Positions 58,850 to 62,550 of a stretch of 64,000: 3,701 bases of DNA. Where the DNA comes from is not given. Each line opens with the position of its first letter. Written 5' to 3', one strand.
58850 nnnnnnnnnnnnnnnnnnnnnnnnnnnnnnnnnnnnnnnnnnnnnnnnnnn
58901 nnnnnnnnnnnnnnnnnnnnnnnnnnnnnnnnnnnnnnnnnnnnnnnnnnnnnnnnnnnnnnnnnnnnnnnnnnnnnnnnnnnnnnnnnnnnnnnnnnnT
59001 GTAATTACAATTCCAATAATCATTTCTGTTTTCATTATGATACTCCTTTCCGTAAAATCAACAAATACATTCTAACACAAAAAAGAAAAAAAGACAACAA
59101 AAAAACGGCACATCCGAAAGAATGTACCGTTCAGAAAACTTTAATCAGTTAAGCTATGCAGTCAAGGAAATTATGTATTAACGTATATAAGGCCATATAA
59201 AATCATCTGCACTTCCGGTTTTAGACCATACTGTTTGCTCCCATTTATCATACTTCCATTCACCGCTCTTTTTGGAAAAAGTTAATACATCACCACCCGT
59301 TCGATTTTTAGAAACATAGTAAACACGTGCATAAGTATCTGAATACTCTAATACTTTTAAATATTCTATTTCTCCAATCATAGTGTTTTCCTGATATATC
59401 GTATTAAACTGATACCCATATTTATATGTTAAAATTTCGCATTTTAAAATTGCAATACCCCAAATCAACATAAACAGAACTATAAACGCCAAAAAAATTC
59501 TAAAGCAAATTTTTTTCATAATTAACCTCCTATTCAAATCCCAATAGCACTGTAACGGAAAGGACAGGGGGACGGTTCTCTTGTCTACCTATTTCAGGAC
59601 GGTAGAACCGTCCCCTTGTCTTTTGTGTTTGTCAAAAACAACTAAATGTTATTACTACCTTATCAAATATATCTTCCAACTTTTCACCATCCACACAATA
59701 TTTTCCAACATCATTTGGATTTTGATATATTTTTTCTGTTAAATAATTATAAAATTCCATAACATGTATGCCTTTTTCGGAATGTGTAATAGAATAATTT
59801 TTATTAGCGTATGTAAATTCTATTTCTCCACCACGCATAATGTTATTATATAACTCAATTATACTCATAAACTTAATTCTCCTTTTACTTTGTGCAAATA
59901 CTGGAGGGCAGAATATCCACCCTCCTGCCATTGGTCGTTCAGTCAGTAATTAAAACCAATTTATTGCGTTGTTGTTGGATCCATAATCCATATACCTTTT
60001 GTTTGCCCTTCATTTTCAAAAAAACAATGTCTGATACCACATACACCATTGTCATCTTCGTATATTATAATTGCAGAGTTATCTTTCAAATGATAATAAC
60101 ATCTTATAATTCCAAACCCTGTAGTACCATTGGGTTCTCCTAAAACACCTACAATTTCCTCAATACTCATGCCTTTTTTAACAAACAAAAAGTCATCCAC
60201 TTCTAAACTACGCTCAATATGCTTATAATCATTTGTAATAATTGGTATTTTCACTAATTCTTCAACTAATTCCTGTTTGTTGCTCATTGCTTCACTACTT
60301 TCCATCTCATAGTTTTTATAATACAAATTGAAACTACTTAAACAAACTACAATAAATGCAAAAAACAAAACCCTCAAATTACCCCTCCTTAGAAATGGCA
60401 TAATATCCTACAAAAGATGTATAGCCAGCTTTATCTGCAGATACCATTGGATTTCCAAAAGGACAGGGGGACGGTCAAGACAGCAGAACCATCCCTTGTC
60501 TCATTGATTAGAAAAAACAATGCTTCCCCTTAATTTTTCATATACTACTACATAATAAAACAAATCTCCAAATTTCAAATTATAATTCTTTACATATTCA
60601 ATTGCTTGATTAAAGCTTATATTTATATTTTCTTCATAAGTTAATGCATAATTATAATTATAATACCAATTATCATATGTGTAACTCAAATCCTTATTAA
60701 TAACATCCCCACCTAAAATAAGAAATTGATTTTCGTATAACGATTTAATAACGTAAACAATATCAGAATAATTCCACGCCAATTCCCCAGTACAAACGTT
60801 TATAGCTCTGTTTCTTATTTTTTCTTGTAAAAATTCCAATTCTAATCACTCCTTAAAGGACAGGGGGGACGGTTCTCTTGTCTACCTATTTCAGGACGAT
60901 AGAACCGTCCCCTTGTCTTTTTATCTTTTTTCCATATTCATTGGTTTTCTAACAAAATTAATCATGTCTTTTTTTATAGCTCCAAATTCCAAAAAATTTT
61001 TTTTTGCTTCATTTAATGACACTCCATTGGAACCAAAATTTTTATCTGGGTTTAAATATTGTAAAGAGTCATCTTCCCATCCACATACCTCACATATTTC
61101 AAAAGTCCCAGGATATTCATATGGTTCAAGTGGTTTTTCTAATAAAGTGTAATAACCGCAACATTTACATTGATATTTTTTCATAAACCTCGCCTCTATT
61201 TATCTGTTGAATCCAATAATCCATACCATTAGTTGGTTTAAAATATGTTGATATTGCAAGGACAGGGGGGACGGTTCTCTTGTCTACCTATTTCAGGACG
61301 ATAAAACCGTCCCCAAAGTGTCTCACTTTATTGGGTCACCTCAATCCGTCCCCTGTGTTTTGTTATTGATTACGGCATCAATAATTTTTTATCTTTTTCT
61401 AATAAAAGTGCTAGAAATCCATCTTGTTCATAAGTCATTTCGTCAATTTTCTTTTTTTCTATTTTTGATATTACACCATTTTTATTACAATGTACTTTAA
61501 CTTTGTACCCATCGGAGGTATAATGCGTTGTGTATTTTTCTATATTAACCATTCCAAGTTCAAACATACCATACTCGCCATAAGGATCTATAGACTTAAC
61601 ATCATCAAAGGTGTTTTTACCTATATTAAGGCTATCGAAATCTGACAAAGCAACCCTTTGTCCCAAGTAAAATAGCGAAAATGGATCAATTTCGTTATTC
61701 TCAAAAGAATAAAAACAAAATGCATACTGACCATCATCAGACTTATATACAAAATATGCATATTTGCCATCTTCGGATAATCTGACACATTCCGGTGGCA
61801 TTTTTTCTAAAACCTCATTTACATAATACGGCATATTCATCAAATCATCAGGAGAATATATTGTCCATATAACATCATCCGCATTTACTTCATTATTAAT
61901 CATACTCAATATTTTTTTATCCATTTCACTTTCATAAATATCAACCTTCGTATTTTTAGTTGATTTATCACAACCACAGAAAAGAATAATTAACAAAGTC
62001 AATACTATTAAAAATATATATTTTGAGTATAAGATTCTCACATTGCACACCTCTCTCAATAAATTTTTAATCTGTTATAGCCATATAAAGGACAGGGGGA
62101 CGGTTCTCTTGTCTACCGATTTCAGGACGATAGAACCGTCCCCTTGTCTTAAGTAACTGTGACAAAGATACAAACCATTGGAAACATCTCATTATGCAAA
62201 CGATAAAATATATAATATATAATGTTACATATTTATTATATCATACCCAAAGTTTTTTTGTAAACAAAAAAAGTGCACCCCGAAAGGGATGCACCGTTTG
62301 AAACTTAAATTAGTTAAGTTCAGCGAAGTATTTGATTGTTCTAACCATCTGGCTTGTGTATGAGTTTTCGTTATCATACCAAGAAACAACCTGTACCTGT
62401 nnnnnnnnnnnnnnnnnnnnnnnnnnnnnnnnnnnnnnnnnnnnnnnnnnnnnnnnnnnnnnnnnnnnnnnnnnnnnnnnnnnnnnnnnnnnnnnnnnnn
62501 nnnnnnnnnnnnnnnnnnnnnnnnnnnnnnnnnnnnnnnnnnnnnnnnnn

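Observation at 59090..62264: Cassette-like array: six small unrelated ORFs separated by five co-oriented copies of a conserved ~60-bp imperfect palindrome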

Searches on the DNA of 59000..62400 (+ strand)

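Call 26: search_rna_families(source=window, start=59000, end=62400, threshold=evalue, max_evalue=10, show_alignments=3)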
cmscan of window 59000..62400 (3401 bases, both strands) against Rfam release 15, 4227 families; matches with E-value up to 10: 11.
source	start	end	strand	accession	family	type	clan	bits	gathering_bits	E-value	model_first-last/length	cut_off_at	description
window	59549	59632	+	RF03366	mir-3122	Gene; miRNA;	-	33.3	92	0.0015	1-73/73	no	mir-3122 microRNA precursor family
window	61715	61804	+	RF00078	MicA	Gene; sRNA;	-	24.1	41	1.1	1-75/75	no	MicA sRNA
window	60312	60334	-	RF01315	CRISPR-DR2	Gene; CRISPR;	CL00014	22.2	37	0.84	1-30/30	no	CRISPR RNA direct repeat element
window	62089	62150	+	RF03366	mir-3122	Gene; miRNA;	-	22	92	1.1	13-61/73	no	mir-3122 microRNA precursor family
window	62094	62147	+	RF03904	MIR7991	Gene; miRNA;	-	20.8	58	0.62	1-47/47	no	MIR7991 microRNA precursor family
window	60842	60935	+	RF00689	MIR390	Gene; miRNA;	-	20.7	77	0.89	1-121/121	no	MIR390 microRNA precursor family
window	59482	59513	+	RF01726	SAM-II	Cis-reg; riboswitch;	-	18.3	44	4.6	1-60/60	no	SAM-II riboswitch aptamer (SAM-II long loop)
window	59545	59675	-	RF02718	sca_ncR14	Gene; snRNA; snoRNA; scaRNA;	-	17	62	2.9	1-131/131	no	Small Cajal body specific RNA ncR14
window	61238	61318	+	RF00482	snoF1_F2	Gene; snRNA; snoRNA; HACA-box;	-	16.4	60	9.9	1-140/140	no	Small nucleolar RNA F1/F2/snoR5a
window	59561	59622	+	RF01924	mir-2774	Gene; miRNA;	-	15.5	51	5.4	1-67/67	no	mir-2774 microRNA precursor family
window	59648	59694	-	RF01134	sR30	Gene; snRNA; snoRNA; CD-box;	-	13.6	38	4.2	1-57/57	no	Small nucleolar RNA sR30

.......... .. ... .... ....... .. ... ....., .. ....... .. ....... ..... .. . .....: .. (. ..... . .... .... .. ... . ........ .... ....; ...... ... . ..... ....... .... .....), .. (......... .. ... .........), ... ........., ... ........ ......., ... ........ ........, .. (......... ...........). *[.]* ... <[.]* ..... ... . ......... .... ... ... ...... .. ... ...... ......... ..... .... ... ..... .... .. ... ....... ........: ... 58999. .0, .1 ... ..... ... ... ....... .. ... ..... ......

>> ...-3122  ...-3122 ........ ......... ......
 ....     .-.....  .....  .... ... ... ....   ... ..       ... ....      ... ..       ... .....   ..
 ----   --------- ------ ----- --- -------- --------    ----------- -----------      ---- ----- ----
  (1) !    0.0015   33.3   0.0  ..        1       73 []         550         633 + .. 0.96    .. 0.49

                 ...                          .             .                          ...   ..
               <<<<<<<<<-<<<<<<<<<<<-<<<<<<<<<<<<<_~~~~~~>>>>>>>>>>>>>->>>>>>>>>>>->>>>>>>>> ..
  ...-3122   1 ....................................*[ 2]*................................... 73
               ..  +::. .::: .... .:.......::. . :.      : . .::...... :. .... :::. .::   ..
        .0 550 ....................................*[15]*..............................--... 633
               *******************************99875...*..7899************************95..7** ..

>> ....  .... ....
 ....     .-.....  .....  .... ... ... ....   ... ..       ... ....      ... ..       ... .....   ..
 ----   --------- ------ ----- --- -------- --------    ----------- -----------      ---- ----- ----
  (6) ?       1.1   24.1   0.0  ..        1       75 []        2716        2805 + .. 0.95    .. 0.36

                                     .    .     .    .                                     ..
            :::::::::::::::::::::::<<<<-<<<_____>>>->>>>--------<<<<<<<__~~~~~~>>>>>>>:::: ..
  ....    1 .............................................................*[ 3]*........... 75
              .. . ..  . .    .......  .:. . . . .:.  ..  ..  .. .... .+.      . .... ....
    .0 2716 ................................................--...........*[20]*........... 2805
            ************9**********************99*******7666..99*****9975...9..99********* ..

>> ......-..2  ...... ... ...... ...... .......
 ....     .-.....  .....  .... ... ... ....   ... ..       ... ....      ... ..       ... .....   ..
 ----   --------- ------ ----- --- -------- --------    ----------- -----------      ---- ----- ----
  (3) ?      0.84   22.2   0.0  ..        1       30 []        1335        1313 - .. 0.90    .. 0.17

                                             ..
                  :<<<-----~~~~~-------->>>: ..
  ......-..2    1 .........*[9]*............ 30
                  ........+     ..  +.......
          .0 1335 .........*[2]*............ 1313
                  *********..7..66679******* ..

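Call 29: search_dna_similar(query=window:59090-62300:+, collection=plasmids, mode=distant, max_rows=20)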
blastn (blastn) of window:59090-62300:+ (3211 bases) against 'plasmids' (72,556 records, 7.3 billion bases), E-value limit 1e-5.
Records with a match: 1; places in all: 1; records where one place covers at least 80% of the query: 0.
Best place of each record, by identity: 60-80% 1.
By first word of the organism name: Monoglobus 1.
By predicted mobility (MOB-suite, as given by PLSDB): non-mobilizable 1.
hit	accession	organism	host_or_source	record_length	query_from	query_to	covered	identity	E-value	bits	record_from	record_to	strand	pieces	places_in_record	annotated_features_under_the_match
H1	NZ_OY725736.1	Monoglobus pectinilyticus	-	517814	98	385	9%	69.5%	7e-21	111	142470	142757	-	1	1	hypothetical protein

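Call 30: search_dna_similar(query=window:59090-62300:+, collection=phages, mode=distant, max_rows=20)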
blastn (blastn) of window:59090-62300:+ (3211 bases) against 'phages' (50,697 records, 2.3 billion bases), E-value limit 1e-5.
No match.

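Call 31: get_annotated_region(hit=H1, flank=6000)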
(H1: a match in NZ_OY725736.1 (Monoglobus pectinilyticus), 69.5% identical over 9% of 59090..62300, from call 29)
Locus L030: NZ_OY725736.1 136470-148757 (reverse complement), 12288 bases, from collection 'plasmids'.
description: Monoglobus pectinilyticus strain Ruminococcaceae species TSDC17.2-1.2 plasmid 12, complete sequence
organism: Monoglobus pectinilyticus (NCBI taxid 1981510)
taxonomy: Bacteria; Bacillota; Clostridia; Monoglobales; Monoglobaceae; Monoglobus; Monoglobus pectinilyticus
host: -; source: -; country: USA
typing (MOB-suite, as given by PLSDB): non-mobilizable
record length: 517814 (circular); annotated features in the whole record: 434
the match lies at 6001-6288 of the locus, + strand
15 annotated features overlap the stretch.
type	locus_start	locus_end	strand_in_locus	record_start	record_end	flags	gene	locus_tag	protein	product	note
CDS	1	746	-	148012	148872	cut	-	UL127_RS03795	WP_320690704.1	ParB/RepB/Spo0J family partition protein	GO:0007059 - chromosome segregation [Evidence IEA]; GO:0000910 - cytokinesis [Evidence IEA]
CDS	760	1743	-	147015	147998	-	-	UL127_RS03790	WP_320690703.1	replication initiator protein A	-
CDS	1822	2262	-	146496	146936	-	-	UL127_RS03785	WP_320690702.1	hypothetical protein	-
CDS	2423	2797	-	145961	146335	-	-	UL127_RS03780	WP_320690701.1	RHS repeat-associated core domain-containing protein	-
CDS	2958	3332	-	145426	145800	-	-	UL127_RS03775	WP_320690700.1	hypothetical protein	-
CDS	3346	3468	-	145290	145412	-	-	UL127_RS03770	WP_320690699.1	hypothetical protein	-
CDS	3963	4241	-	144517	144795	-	-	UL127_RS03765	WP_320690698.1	hypothetical protein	-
CDS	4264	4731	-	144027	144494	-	-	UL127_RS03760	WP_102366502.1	hypothetical protein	-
CDS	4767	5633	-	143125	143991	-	-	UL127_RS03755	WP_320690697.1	RHS repeat-associated core domain-containing protein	-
CDS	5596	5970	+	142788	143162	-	-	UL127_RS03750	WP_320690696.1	hypothetical protein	-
CDS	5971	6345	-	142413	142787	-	-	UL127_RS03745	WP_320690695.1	hypothetical protein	-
CDS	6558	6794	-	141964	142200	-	-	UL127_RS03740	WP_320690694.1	hypothetical protein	-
CDS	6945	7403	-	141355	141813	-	-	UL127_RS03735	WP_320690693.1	hypothetical protein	-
CDS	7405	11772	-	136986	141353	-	-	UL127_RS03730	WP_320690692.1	RHS repeat-associated core domain-containing protein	-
CDS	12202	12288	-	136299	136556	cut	-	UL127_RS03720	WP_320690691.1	helix-turn-helix transcriptional regulator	-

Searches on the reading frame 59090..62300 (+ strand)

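Call 83: search_protein_families(library=pfam, proteins=[L030:5971-6345:-, L030:6945-7403:-, L030:4264-4731:-, L030:3963-4241:-, L030:2958-3332:-], max_evalue=0.01)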
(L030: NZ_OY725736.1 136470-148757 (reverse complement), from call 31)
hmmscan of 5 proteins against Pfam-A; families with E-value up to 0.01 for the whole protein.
L030:5971-6345:- (124 aa): 0 families

L030:6945-7403:- (152 aa): 0 families

L030:4264-4731:- (155 aa): 0 families

L030:3963-4241:- (92 aa): 0 families

L030:2958-3332:- (124 aa): 0 families

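Call 85: search_protein_families(library=pfam, proteins=[L030:7405-11772:-, L030:4767-5633:-, L030:2423-2797:-], max_evalue=0.001)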
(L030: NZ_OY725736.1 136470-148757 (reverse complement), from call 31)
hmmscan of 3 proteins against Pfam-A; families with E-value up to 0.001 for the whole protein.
L030:7405-11772:- (1455 aa): 1 family
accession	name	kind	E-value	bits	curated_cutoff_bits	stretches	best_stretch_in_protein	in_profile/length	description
PF05593.20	RHS_repeat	-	1.1e-44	150.4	22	6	706-743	1-38/38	RHS Repeat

L030:4767-5633:- (288 aa): 0 families

L030:2423-2797:- (124 aa): 0 families
